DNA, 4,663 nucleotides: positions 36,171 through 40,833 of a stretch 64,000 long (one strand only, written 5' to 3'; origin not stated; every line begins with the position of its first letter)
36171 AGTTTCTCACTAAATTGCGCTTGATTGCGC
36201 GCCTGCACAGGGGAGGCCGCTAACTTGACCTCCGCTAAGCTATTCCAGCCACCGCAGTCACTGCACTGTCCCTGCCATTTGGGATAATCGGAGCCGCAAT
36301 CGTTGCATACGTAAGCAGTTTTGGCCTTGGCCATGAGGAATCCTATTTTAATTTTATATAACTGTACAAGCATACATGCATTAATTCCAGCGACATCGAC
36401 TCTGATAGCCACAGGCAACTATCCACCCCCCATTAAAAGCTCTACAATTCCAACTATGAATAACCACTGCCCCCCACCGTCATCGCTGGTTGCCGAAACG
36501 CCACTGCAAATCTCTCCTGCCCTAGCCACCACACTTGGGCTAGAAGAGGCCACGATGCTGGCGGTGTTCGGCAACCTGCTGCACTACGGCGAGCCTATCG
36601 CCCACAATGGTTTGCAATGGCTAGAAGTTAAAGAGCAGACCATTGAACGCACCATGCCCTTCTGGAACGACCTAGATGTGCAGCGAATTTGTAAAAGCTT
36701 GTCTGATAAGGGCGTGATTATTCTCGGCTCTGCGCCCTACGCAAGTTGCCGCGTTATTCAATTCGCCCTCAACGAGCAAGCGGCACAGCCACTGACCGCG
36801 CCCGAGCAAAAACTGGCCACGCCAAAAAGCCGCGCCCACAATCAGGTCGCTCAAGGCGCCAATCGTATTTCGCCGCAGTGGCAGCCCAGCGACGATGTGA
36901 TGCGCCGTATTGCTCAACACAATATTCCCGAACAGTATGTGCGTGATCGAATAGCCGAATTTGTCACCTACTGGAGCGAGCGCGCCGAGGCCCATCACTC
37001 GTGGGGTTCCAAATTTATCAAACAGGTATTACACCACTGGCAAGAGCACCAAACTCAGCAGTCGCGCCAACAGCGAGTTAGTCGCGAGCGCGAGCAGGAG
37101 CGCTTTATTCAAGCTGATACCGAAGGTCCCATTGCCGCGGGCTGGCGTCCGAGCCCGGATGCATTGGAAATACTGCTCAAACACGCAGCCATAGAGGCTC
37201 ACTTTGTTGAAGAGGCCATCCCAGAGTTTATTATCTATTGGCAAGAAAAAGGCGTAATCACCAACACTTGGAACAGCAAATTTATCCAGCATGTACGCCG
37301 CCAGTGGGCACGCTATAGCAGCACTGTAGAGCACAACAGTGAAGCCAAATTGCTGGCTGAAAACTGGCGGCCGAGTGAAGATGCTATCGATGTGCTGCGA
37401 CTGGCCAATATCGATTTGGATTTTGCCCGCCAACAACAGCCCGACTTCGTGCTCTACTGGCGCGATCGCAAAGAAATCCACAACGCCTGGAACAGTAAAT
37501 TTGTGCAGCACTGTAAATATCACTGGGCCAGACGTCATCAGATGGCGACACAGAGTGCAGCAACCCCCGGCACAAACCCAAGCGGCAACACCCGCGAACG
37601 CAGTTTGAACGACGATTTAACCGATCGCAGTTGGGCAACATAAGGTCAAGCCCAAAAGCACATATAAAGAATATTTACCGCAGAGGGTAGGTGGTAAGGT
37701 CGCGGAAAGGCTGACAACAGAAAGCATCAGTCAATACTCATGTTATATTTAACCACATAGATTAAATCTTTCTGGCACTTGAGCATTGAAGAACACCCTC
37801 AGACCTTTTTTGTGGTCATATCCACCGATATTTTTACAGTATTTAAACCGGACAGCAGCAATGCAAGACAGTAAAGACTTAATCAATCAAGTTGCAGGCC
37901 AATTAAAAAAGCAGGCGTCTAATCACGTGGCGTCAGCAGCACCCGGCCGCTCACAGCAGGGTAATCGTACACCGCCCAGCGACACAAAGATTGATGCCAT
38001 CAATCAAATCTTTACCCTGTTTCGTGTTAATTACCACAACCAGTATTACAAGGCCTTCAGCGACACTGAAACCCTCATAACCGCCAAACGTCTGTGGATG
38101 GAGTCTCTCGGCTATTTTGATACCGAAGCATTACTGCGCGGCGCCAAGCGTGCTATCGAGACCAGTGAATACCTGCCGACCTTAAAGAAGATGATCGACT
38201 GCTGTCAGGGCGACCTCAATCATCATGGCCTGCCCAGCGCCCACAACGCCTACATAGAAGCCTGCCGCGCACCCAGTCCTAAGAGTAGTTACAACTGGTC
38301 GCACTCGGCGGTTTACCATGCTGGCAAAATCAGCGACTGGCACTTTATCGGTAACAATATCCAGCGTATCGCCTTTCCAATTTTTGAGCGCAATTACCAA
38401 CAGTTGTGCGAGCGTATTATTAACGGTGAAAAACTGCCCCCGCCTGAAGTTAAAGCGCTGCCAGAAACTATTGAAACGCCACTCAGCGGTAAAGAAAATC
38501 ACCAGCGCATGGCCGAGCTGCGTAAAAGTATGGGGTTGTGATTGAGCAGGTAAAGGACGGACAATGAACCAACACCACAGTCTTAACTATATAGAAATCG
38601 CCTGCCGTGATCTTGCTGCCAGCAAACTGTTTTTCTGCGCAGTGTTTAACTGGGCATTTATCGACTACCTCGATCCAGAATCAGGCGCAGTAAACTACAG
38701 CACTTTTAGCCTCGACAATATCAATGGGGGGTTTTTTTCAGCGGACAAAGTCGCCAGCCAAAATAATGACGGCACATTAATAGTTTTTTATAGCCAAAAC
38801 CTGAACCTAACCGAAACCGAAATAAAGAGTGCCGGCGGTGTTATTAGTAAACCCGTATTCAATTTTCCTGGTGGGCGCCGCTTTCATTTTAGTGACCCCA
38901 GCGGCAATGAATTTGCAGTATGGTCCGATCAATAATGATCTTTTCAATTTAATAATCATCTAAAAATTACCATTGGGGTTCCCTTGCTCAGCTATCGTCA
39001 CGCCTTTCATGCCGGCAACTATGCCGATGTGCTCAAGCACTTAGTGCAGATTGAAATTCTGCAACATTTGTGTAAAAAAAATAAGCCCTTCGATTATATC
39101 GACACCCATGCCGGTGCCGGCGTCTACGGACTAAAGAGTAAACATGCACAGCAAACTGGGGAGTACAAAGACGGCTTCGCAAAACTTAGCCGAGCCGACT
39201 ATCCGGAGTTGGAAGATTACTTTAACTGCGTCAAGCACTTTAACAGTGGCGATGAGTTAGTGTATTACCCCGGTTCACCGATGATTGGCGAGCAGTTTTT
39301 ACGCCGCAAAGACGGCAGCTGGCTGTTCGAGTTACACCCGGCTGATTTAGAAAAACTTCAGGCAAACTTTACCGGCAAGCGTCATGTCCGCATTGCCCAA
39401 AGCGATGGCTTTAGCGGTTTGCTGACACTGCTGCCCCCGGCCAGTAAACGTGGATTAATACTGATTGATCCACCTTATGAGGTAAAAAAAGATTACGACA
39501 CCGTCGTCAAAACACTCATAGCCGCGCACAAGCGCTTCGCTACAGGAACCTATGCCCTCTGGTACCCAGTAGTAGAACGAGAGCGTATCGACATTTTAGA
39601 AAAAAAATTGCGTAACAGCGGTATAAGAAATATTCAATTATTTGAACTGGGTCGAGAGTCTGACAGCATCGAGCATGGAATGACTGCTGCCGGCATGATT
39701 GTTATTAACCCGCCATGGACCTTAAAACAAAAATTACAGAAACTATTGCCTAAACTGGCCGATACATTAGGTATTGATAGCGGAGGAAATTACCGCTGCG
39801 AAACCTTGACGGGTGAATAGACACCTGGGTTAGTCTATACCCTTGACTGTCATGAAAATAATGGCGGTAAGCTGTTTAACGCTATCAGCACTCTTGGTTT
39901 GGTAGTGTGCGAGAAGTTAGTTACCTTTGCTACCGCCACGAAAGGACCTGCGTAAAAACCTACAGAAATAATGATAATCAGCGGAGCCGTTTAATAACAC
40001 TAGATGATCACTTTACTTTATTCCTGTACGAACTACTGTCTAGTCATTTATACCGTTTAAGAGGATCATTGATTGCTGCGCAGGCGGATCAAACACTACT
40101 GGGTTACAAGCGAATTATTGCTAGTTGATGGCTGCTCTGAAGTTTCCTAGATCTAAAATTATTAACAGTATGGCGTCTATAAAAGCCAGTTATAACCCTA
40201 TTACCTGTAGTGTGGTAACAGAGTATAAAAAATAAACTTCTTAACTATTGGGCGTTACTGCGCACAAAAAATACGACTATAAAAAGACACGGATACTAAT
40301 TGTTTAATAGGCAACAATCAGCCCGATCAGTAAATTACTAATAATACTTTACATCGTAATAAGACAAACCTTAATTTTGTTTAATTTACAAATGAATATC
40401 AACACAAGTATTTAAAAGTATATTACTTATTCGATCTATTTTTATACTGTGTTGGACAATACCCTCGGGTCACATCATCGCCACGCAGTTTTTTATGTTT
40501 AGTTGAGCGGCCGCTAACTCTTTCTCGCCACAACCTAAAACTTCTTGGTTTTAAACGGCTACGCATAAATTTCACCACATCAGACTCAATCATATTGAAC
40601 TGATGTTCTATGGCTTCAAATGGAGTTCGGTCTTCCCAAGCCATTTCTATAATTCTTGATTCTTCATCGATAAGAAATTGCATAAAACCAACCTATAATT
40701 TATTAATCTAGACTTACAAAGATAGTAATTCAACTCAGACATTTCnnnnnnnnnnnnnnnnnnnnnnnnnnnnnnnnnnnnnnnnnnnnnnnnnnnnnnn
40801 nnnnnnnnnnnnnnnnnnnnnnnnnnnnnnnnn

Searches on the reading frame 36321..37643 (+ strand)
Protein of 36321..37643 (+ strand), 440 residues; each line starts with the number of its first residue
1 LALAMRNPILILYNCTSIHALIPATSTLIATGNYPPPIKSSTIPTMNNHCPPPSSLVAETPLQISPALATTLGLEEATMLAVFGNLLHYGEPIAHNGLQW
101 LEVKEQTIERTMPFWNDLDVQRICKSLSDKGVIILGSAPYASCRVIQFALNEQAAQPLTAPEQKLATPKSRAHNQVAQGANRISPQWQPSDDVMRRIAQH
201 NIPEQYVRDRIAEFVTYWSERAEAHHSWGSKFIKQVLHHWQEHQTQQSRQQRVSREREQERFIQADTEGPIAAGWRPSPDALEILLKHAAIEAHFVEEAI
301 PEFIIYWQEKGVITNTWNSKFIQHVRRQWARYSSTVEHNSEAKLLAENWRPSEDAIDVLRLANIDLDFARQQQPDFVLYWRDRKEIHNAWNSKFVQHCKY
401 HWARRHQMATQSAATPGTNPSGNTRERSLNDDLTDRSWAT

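Call 42: search_protein_families(library=pfam, proteins=[window:36321-37643:+], max_evalue=1)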
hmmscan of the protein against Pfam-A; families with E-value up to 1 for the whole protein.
window:36321-37643:+ (440 aa): 1 family
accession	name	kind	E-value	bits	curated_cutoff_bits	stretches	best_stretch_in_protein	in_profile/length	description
PF17948.6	DnaT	-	9.1e-68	224.4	25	3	270-335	2-67/69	DnaT DNA-binding domain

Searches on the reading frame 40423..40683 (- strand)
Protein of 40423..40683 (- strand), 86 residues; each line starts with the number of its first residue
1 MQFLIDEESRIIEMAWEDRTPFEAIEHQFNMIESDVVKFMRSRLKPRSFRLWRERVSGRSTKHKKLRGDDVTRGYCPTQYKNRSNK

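Call 42: search_protein_families(library=pfam, proteins=[window:40423-40683:-], max_evalue=1)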
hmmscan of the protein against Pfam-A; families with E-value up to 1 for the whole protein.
window:40423-40683:- (86 aa): 2 families
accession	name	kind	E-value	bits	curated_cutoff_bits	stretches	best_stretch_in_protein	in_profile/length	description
PF10985.13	DUF2805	-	2.5e-34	117.9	22.5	1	9-79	1-71/71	Protein of unknown function (DUF2805)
PF00360.26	PHY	-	0.079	12.7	27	1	40-62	135-158/183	Phytochrome region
